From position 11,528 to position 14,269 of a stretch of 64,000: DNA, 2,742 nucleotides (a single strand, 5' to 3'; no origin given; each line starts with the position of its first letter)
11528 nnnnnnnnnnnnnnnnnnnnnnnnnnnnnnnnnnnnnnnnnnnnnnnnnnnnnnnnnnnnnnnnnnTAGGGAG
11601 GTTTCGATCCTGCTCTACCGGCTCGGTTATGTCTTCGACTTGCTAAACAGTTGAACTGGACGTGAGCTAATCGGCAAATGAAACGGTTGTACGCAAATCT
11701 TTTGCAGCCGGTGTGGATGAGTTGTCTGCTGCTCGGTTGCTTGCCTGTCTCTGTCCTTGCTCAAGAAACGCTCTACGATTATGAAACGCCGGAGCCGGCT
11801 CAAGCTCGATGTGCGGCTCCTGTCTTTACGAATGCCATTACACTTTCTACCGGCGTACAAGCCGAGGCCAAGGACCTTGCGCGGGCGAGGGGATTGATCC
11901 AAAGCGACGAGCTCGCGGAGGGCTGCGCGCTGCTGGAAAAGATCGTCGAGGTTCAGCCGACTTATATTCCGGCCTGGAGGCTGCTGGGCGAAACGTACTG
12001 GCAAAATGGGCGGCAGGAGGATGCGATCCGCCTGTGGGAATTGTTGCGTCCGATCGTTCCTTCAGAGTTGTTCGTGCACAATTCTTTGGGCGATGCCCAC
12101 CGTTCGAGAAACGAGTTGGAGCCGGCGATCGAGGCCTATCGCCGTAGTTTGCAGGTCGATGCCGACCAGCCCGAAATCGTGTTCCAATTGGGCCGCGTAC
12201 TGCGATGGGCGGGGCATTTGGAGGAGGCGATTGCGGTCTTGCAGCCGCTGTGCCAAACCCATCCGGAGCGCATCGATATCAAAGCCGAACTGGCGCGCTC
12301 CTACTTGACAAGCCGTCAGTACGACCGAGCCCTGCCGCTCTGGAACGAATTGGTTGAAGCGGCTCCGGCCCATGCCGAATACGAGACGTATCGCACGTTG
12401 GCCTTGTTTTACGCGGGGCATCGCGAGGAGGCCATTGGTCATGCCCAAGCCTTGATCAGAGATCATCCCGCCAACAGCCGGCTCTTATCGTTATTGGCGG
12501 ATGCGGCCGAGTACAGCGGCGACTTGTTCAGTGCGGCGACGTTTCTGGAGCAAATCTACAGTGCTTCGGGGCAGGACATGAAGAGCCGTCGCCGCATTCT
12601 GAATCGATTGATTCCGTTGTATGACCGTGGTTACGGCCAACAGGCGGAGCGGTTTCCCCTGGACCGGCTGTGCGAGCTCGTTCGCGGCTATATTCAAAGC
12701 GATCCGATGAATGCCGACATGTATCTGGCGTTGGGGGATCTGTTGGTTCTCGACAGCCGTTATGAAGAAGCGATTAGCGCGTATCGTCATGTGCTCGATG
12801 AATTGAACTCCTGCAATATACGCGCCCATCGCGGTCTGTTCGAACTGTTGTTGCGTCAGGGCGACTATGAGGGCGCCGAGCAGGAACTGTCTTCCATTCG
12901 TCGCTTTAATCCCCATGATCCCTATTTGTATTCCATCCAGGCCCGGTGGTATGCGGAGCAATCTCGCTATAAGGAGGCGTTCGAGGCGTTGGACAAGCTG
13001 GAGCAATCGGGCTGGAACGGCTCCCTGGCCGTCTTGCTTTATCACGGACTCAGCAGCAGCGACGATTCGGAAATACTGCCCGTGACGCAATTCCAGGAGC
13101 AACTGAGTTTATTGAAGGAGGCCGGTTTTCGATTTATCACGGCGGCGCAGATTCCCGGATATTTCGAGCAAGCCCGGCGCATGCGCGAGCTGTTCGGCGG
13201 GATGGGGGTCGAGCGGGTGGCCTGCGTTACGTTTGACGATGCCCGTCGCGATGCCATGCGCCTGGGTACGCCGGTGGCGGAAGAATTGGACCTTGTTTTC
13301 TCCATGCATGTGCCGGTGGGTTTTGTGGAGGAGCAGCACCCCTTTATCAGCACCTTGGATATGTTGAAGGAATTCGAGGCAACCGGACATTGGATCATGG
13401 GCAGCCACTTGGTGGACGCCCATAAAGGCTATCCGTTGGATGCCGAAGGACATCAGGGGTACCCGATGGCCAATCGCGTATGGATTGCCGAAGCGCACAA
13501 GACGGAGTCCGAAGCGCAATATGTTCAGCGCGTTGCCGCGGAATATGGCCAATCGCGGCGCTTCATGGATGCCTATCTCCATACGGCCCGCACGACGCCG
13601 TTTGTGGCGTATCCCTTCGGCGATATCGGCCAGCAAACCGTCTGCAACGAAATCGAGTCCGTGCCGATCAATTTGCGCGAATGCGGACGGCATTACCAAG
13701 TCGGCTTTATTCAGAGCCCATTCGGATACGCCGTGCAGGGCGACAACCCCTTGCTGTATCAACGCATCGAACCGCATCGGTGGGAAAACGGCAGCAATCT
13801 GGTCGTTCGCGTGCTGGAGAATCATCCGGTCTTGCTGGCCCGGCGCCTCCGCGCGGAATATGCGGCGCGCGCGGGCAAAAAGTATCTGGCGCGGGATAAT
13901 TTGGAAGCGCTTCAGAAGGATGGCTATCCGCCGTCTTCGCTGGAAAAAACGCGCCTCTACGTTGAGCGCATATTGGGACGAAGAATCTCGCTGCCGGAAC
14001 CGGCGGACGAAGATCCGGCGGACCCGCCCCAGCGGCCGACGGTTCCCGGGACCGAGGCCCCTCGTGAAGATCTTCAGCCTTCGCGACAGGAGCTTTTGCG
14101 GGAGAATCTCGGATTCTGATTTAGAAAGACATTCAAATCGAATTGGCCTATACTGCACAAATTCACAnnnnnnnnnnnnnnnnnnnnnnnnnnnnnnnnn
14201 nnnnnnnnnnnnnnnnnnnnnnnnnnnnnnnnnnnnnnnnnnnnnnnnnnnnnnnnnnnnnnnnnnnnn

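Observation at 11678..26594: Non-canonical synthase-dependent exopolysaccharide locus: HAS/chitin-synthase-like GT2, three TPR/CE4 giants, a built-in porin and an ATPase/receiver module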

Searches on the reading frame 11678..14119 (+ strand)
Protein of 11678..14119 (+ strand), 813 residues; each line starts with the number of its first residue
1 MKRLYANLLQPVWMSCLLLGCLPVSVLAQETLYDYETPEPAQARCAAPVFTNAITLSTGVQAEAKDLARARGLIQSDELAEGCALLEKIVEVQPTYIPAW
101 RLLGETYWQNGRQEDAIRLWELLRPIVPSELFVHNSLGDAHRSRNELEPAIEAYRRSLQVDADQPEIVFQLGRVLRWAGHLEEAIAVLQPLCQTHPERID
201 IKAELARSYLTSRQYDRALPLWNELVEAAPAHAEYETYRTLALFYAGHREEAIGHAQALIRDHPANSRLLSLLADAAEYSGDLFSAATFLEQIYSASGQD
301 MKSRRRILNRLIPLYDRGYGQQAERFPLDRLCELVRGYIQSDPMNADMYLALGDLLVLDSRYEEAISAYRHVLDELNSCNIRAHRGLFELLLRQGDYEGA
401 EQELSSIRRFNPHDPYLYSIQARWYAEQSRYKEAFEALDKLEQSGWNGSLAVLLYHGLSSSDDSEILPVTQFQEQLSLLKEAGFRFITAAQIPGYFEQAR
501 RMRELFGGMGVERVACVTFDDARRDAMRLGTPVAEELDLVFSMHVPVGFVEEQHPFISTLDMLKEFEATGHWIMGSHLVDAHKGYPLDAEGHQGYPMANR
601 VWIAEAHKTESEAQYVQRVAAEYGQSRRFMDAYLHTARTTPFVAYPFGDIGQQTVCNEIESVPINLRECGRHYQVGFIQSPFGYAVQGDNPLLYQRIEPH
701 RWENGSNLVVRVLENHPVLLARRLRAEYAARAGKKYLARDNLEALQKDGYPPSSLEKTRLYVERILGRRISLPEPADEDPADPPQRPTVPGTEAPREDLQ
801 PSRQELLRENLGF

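Call 3: search_protein_families(library=pfam, proteins=[window:11678-14119:+], max_evalue=0.01)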
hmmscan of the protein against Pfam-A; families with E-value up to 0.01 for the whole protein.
window:11678-14119:+ (813 aa): 22 families
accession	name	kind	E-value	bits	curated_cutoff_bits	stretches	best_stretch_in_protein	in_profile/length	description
PF14559.12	TPR_19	-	1.2e-28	99.7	25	2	359-423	4-67/68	Tetratricopeptide repeat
PF13432.12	TPR_16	-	3.8e-25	88.4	32.7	2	387-447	3-63/65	Tetratricopeptide repeat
PF23914.1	TPR_CcmH_CycH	-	2.4e-23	83.1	42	3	137-231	56-153/158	Cytochrome c-type biogenesis protein H TPR domain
PF13428.12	TPR_14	-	5.8e-22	76.4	23.5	1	165-207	1-43/44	Tetratricopeptide repeat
PF07719.23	TPR_2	-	1.8e-16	59.3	27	0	133-161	3-31/34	Tetratricopeptide repeat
PF13414.12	TPR_11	-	8.3e-14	51.4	26.8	1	138-174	1-37/42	TPR repeat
PF13431.12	TPR_17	-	1e-12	47.7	24.4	0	85-117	1-33/34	Tetratricopeptide repeat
PF13424.12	TPR_12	-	9.9e-12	45.3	30.1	0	346-402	10-66/77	Tetratricopeptide repeat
PF00515.34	TPR_1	-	5.5e-11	42.2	27.8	1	133-161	3-31/34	Tetratricopeptide repeat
PF13181.12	TPR_8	-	2.1e-09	37.2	25.7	0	346-373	1-28/34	Tetratricopeptide repeat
PF25064.1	ARM_TT21_5th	-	9.2e-09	36.1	27.8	0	352-442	7-99/117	TT21 fifth ARM repeats domain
PF12895.13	ANAPC3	-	7.1e-08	33.1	27.2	0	145-219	3-76/82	Anaphase-promoting complex, cyclosome, subunit 3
PF13174.12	TPR_6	-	1.2e-07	32.4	26.3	0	169-197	4-32/33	Tetratricopeptide repeat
PF03704.23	BTAD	-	3e-07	31.4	22.1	0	74-131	73-130/146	Bacterial transcriptional activator domain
PF20308.4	TPR-S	-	3.8e-07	31.1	27.6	0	214-323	1-90/102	Tetratricopeptide Repeats-Sensor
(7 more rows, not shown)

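Call 4: search_protein_families(library=ncbifam, proteins=[window:11678-14119:+], max_evalue=0.001)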
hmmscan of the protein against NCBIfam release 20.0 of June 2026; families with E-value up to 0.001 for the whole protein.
window:11678-14119:+ (813 aa): 26 families (the best 25 are shown)
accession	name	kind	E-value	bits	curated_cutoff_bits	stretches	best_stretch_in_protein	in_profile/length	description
TIGR02917.1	PEP_TPR_lipo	equivalog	9.1e-34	116.5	312.2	2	61-296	565-799/899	XrtA/PEP-CTERM system TPR-repeat protein PrsT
NF040959.1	MamA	equivalog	1.2e-19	70.6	200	1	159-283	65-189/204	magnetosome protein MamA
NF052415.1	T3SS_chap_SctY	equivalog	9.6e-17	61.4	70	2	205-292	12-102/106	type III secretion apparatus assembly chaperone SctY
TIGR03939.1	PGA_TPR_OMP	equivalog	4.7e-14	51.6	366.65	1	148-311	36-201/800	poly-beta-1,6 N-acetyl-D-glucosamine export porin PgaA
TIGR02552.1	LcrH_SycD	equivalog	3.8e-12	46.1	104.8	1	106-194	27-115/136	SycD/LcrH family type III secretion system chaperone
NF008757.0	PRK11788.1-5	equivalog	5.7e-12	45.5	363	1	146-259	50-167/388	lipopolysaccharide assembly protein LapB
NF011721.1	PRK15174.1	equivalog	6e-11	41.2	1200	1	109-252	224-371/656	Vi polysaccharide transport protein VexE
NF008756.0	PRK11788.1-4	equivalog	1.2e-10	41.1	474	1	145-267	49-175/389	lipopolysaccharide assembly protein LapB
NF033762.1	social_mot_Tgl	equivalog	5.3e-10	39.1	225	1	133-259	33-162/252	social motility TPR repeat lipoprotein Tgl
TIGR00540.1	TPR_hemY_coli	hypoth_equivalog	5.6e-10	38.5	142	0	389-444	160-215/385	heme biosynthesis-associated TPR protein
NF008520.0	PRK11447.1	equivalog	9.4e-09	33.6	858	1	139-301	469-637/1157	cellulose synthase complex outer membrane protein BcsC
TIGR02521.1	type_IV_pilW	equivalog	1.7e-08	34.3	154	0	70-230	38-200/234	type IV pilus biogenesis/stability protein PilW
TIGR03938.2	deacetyl_PgaB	equivalog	4.8e-08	31.7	321.9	1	553-654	117-216/621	poly-beta-1,6-N-acetyl-D-glucosamine N-deacetylase PgaB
NF007468.0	PRK10049.1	equivalog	1e-07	30.6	1043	1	146-302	49-203/817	poly-beta-1,6 N-acetyl-D-glucosamine export porin PgaA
NF008755.0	PRK11788.1-3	equivalog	5.1e-07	29.4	430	1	148-258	53-166/388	lipopolysaccharide assembly protein LapB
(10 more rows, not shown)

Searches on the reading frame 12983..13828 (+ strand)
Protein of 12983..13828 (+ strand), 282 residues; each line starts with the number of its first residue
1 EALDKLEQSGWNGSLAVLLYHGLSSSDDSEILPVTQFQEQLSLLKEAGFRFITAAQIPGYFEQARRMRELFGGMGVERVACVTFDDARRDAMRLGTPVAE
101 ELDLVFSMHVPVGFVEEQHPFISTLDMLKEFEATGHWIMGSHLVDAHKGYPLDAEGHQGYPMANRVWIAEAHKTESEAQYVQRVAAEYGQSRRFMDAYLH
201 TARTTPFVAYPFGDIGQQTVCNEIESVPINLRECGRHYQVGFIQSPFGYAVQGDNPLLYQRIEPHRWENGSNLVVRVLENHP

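Call 28: search_solved_structures(query=window:12983-13828:+, max_evalue=1, show_alignments=3)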
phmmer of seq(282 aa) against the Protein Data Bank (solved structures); distinct sequences matched with E-value up to 1: 6.
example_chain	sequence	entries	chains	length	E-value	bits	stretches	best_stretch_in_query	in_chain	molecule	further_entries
4wcj_A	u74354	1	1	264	7.5e-06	28.7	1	14-148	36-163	Polysaccharide deacetylase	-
5bu6_A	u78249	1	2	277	0.00078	22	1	115-219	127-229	BpsB (PgaB), Poly-beta-1,6-N-acetyl-D-glucosamine N-deacetylase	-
6dq3_A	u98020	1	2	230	0.015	17.9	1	17-137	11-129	Polysaccharide deacetylase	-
3vus_A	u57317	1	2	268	0.047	16.2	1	25-215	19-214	Poly-beta-1,6-N-acetyl-D-glucosamine N-deacetylase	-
4u10_A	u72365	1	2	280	0.16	14.4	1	96-216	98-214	Poly-beta-1,6-N-acetyl-D-glucosamine N-deacetylase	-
4f9d_A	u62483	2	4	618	0.41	13.1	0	25-215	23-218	Poly-beta-1,6-N-acetyl-D-glucosamine N-deacetylase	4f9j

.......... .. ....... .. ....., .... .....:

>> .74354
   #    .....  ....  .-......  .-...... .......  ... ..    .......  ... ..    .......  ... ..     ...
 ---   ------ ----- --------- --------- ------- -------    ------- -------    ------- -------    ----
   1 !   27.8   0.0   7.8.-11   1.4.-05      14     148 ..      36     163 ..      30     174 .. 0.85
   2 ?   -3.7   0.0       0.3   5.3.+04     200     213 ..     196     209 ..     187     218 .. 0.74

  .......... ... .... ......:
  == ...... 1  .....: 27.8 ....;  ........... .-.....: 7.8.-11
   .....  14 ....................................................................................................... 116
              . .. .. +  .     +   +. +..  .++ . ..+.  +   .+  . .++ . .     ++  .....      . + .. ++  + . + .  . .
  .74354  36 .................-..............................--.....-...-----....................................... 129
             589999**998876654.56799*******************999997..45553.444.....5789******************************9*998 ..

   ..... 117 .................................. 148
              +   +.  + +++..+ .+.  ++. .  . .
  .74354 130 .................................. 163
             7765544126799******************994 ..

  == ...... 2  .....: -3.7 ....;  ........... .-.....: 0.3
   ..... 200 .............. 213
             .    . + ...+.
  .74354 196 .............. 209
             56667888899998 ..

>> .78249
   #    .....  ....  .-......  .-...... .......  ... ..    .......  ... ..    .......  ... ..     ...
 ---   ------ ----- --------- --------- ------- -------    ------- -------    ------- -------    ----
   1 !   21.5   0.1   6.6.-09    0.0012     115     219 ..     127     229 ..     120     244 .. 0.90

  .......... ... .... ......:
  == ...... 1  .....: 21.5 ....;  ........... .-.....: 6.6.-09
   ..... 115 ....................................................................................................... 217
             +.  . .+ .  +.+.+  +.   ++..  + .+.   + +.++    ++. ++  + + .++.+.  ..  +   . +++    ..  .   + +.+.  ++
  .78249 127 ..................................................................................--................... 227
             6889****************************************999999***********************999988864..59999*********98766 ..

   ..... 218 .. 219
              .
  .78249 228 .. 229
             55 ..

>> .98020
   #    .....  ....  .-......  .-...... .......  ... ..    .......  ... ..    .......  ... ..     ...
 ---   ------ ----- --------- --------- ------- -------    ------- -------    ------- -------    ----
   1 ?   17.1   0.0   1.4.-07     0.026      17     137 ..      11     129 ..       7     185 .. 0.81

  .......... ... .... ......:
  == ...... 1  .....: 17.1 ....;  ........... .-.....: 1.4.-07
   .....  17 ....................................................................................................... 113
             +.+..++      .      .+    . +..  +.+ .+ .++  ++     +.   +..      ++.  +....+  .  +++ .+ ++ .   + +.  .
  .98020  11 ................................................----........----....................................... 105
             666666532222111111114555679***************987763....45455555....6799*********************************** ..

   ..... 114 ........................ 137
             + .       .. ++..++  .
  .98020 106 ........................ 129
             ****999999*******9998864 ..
